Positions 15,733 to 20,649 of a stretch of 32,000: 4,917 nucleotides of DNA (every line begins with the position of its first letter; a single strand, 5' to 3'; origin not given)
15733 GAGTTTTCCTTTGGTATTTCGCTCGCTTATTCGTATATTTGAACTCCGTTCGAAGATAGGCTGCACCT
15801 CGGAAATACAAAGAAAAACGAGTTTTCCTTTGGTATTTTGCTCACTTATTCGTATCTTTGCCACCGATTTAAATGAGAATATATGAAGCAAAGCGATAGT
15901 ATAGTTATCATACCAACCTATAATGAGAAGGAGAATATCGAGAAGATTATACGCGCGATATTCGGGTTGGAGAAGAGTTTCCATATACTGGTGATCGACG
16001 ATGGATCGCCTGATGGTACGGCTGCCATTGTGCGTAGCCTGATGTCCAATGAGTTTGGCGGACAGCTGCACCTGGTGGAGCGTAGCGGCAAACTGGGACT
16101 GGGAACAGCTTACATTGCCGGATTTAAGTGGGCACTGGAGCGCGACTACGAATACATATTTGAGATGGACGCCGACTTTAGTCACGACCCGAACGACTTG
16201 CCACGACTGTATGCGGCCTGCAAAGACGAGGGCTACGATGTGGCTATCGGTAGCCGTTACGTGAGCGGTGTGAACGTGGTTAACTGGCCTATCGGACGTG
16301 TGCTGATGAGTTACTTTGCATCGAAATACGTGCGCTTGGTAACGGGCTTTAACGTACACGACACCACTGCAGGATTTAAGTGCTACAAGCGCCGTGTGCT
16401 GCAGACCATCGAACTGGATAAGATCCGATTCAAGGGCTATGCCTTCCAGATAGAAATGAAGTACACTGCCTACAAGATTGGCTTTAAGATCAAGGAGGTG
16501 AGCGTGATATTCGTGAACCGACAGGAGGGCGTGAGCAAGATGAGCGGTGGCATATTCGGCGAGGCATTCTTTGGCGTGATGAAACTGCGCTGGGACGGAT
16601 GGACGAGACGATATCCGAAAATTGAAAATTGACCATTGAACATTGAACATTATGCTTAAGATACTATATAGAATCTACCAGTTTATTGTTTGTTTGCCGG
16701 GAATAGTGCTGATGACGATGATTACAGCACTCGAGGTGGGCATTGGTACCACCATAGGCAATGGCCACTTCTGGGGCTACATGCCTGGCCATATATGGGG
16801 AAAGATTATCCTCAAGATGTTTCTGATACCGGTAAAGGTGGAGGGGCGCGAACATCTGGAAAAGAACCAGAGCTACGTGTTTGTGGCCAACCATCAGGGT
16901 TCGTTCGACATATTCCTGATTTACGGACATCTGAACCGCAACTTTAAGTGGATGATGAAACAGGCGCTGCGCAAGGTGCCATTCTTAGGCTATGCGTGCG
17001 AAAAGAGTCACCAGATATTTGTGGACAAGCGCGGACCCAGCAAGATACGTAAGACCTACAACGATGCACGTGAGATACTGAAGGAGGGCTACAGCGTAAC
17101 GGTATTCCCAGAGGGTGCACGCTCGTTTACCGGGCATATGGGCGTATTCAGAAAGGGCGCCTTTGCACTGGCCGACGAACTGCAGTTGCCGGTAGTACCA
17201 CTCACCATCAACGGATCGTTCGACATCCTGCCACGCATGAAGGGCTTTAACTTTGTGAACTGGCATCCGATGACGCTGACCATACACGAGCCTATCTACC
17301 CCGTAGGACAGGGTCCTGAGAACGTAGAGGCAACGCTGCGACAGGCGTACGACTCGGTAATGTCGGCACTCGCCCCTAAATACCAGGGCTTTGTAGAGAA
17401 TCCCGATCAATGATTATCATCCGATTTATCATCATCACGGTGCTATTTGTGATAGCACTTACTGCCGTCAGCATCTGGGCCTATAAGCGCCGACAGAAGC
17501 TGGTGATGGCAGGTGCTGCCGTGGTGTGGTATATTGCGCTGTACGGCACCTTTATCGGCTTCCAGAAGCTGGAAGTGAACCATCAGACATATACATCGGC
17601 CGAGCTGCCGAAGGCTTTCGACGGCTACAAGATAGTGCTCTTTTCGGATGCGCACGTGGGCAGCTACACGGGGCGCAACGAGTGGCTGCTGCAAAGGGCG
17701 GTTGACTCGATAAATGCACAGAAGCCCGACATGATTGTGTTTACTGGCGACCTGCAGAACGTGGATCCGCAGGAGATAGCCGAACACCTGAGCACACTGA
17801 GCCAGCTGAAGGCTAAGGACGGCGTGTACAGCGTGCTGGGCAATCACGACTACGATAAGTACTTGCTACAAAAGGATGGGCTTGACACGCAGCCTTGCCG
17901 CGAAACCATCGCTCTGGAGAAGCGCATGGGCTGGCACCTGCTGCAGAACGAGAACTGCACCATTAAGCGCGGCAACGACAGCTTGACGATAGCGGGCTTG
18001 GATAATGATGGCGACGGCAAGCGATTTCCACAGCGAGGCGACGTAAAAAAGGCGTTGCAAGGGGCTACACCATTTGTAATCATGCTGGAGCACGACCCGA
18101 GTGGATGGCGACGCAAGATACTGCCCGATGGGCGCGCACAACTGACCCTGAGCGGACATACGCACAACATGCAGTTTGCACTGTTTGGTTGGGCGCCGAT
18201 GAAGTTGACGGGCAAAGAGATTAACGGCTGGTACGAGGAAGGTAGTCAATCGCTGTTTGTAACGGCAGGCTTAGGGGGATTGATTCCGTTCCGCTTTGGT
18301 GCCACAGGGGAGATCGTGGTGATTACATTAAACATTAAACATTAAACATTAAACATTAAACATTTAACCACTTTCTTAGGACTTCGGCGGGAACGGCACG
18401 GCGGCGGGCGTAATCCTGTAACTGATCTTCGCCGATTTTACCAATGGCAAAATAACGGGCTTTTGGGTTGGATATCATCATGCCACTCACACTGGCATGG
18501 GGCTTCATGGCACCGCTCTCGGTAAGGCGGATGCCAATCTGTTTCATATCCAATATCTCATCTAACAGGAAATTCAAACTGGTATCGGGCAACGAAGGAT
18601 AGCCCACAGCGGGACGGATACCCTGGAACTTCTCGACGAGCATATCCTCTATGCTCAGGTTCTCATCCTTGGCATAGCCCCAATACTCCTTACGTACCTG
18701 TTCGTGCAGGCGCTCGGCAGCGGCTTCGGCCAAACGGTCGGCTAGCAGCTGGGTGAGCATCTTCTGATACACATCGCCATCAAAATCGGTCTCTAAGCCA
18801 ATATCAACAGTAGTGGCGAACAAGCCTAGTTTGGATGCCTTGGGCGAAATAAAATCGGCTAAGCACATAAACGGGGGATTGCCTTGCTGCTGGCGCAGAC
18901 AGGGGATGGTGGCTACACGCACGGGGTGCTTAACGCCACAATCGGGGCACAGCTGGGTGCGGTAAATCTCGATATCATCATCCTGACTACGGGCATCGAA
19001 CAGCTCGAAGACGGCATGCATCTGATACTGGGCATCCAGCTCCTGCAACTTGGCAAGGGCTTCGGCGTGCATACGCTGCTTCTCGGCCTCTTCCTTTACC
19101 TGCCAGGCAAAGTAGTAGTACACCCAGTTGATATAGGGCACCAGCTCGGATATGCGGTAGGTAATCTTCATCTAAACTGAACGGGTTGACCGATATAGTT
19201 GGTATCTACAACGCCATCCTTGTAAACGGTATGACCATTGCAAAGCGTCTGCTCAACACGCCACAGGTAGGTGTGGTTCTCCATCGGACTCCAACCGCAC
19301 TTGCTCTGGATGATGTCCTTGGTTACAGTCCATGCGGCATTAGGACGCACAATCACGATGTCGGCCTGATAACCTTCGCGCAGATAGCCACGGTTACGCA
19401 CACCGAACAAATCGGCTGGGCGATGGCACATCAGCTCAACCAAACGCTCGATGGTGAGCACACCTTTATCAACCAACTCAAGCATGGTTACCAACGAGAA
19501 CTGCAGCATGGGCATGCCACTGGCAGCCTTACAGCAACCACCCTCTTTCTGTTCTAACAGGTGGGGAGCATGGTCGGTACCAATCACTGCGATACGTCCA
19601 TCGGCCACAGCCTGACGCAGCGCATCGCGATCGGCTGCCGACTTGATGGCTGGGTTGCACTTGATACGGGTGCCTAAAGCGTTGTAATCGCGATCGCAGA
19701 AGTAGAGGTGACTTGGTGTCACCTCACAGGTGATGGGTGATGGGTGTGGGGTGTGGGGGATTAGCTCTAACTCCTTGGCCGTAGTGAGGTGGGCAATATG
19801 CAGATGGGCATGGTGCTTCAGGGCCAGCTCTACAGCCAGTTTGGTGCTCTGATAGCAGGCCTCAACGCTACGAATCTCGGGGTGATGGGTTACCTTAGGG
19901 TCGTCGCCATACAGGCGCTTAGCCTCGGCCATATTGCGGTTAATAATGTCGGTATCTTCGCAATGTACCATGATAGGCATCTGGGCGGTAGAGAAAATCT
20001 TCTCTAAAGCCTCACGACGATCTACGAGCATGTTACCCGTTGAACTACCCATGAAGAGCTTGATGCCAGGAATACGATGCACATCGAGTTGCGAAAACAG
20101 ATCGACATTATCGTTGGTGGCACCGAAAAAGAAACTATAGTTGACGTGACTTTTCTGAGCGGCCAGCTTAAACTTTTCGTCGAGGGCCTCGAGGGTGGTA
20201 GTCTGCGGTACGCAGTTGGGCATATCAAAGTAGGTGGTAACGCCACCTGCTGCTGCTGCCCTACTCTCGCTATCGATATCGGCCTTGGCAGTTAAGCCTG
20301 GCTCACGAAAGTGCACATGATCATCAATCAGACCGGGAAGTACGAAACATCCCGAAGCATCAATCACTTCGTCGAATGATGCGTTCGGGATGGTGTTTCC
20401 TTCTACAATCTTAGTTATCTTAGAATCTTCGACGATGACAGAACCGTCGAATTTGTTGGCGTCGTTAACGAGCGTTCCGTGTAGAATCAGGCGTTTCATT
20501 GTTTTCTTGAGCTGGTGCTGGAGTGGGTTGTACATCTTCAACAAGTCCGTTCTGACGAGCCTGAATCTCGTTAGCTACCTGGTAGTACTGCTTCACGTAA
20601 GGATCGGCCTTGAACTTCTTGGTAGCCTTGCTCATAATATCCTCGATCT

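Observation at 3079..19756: Dispersed family of tandem heptanucleotide arrays whose orientation obeys a keep-the-ORF-open rule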

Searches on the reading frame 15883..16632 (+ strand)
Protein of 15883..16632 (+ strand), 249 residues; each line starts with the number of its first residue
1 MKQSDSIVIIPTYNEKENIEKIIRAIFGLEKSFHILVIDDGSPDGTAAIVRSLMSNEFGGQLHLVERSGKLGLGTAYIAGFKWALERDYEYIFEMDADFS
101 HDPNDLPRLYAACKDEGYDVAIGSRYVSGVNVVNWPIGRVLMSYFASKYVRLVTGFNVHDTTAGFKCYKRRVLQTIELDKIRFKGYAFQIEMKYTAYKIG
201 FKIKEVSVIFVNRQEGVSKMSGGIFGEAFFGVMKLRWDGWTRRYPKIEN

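Call 69: search_protein_families(library=pfam, proteins=[window:15883-16632:+])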
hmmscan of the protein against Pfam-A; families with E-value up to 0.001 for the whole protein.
window:15883-16632:+ (249 aa): 2 families
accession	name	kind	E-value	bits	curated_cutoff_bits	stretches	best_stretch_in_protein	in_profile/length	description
PF00535.33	Glycos_transf_2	-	1.6e-33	116.4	23.3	1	8-175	2-166/168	Glycosyl transferase family 2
PF10111.15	Glyco_tranf_2_2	-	0.00031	20.7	27.3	1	8-98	2-91/276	Glycosyltransferase like family 2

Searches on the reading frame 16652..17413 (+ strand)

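Call 69: search_protein_families(library=pfam, proteins=[window:16652-17413:+])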
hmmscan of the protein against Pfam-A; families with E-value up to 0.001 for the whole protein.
window:16652-17413:+ (253 aa): 1 family
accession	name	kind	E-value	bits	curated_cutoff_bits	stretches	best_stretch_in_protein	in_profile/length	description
PF01553.26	Acyltransferase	-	2.4e-28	99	23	1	61-186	2-131/132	Acyltransferase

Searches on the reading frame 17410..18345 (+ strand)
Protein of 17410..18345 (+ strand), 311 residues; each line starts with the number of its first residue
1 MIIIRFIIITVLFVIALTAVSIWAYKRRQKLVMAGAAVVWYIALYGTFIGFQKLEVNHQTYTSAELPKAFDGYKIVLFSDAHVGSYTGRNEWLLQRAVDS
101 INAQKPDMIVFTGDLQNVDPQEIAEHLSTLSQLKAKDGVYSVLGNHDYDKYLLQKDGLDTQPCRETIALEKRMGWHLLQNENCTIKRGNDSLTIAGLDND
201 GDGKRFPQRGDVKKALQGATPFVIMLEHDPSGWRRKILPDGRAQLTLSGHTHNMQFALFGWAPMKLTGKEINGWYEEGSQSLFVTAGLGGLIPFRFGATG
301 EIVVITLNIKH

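Call 69: search_protein_families(library=pfam, proteins=[window:17410-18345:+])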
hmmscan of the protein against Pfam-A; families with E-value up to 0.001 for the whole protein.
window:17410-18345:+ (311 aa): 2 families
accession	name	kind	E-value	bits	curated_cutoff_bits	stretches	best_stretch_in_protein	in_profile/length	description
PF00149.33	Metallophos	-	2.1e-13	51.6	21.5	1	74-253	2-190/191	Calcineurin-like phosphoesterase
PF12850.12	Metallophos_2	-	4e-09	37.1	27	1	74-255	2-120/154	Calcineurin-like phosphoesterase superfamily domain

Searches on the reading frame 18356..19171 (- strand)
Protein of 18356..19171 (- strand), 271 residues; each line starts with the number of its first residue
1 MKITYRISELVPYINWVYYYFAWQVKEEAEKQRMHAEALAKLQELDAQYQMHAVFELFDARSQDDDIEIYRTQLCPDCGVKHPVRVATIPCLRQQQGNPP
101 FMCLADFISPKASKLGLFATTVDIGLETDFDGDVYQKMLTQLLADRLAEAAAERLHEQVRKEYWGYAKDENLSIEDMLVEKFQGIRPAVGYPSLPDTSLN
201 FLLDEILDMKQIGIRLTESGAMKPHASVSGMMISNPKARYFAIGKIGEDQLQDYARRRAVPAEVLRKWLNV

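Call 69: search_protein_families(library=pfam, proteins=[window:18356-19171:-])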
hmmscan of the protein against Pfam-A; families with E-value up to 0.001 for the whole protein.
window:18356-19171:- (271 aa): 1 family
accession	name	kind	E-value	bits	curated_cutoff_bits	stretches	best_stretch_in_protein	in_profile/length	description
PF02965.22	Met_synt_B12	-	2.4e-85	286.7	25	1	7-258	2-272/273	Vitamin B12 dependent methionine synthase, activation domain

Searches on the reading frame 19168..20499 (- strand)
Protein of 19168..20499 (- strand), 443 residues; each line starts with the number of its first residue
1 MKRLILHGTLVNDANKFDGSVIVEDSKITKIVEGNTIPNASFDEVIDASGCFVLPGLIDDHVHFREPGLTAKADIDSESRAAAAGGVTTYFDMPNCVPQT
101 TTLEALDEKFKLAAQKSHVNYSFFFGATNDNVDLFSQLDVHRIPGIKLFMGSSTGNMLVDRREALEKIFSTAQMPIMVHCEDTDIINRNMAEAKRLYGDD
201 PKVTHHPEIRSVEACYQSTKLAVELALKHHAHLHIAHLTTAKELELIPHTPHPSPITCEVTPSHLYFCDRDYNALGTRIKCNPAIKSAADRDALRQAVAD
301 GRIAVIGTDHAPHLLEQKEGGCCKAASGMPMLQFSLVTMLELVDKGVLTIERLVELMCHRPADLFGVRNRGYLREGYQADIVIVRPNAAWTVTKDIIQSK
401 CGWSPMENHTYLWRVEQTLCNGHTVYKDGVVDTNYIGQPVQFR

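Call 69: search_protein_families(library=pfam, proteins=[window:19168-20499:-])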
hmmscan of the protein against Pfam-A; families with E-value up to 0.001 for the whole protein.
window:19168-20499:- (443 aa): 2 families
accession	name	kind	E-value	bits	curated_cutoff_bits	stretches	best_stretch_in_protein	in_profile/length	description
PF01979.26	Amidohydro_1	-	2.2e-23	83.5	25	1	52-394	1-330/345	Amidohydrolase family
PF07969.17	Amidohydro_3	-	1.4e-13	51.6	29.7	2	346-426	405-472/472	Amidohydrolase family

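Call 70: find_homologous_proteins(query=window:19168-20499:-)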
Query window:19168-20499:- (443 aa): 8000 proteins with E <= 0.001 among 8000 candidates; the best 120 are listed.
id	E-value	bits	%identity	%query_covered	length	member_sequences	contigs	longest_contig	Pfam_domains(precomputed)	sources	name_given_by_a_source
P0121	0.0e+0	1027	100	100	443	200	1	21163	PF07969.18,PF12890.14,PF01979.27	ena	-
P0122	0.0e+0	1019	99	100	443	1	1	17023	PF07969.18,PF12890.14,PF01979.27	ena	-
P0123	0.0e+0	1015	98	100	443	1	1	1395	PF07969.18,PF12890.14,PF01979.27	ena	-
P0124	1.1e-296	1002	98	100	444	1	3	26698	PF07969.18,PF12890.14,PF01979.27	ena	-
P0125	2.4e-295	997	98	100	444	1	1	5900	PF07969.18,PF12890.14,PF01979.27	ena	-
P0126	7.8e-295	995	97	100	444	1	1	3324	PF07969.18,PF12890.14,PF01979.27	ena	-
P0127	1.2e-292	988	97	100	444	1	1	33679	PF07969.18,PF12890.14,PF01979.27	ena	-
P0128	3.4e-292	987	96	100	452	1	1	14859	PF07969.18,PF12890.14,PF01979.27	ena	-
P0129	8.2e-292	986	97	100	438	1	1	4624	PF07969.18,PF12890.14,PF01979.27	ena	-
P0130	2.9e-291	984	97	100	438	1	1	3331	PF07969.18,PF12890.14,PF01979.27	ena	-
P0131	3.0e-291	984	96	100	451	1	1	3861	PF07969.18,PF12890.14,PF01979.27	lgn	-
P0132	3.9e-291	983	96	100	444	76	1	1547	PF07969.18,PF12890.14,PF01979.27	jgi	jgi:dihydroorotase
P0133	7.1e-291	982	96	100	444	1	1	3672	PF07969.18,PF12890.14,PF01979.27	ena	-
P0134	3.5e-290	980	96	100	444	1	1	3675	PF07969.18,PF12890.14,PF01979.27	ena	-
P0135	3.7e-290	980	96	100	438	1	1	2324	PF07969.18,PF12890.14,PF01979.27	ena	-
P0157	1.2e-287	972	95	100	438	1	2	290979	PF07969.18,PF12890.14,PF01979.27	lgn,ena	-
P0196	2.9e-278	941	91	100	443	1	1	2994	PF07969.18,PF12890.14,PF01979.27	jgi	-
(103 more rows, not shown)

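Call 73: find_encoding_contigs(protein=P0157, flank=1500, max_places=1)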
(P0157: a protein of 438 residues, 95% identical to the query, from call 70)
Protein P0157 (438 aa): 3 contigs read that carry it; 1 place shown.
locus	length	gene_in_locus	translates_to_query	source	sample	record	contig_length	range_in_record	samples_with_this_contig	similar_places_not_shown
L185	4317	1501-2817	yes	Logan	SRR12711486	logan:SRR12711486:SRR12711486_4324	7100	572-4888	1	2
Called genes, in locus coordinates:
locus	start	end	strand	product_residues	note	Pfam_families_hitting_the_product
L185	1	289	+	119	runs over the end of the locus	PF04977:DivIC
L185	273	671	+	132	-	-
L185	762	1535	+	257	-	PF14289:DUF4369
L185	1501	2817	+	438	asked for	PF01979:Amidohydro_1, PF12890:DHOase (weak), PF07969:Amidohydro_3 (weak)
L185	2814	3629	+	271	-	PF02965:Met_synt_B12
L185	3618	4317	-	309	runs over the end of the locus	PF00149:Metallophos, PF12850:Metallophos_2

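Call 74: find_encoding_contigs(protein=P0128, flank=1500, max_places=1)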
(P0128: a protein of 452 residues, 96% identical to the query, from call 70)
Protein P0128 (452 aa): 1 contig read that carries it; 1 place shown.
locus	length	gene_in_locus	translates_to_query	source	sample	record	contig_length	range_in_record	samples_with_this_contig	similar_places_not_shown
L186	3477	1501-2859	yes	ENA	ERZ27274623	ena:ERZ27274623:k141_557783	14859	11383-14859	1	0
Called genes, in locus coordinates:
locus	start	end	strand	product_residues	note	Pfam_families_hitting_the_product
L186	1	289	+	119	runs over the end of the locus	PF04977:DivIC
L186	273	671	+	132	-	-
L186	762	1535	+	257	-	PF14289:DUF4369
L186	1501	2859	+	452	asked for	PF01979:Amidohydro_1, PF12890:DHOase (weak), PF07969:Amidohydro_3 (weak)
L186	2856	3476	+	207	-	?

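Call 75: find_encoding_contigs(protein=P0196, flank=1500, max_places=1)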
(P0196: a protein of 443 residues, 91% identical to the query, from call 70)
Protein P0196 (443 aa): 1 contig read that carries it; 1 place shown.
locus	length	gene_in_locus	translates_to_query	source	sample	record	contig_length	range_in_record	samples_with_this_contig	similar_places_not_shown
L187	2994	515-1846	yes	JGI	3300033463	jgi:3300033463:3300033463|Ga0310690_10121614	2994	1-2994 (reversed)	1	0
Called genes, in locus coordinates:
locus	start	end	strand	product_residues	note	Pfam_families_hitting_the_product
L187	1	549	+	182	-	?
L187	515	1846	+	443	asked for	PF01979:Amidohydro_1, PF07969:Amidohydro_3 (faint), PF12890:DHOase (weak)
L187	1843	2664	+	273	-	PF02965:Met_synt_B12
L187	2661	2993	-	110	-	?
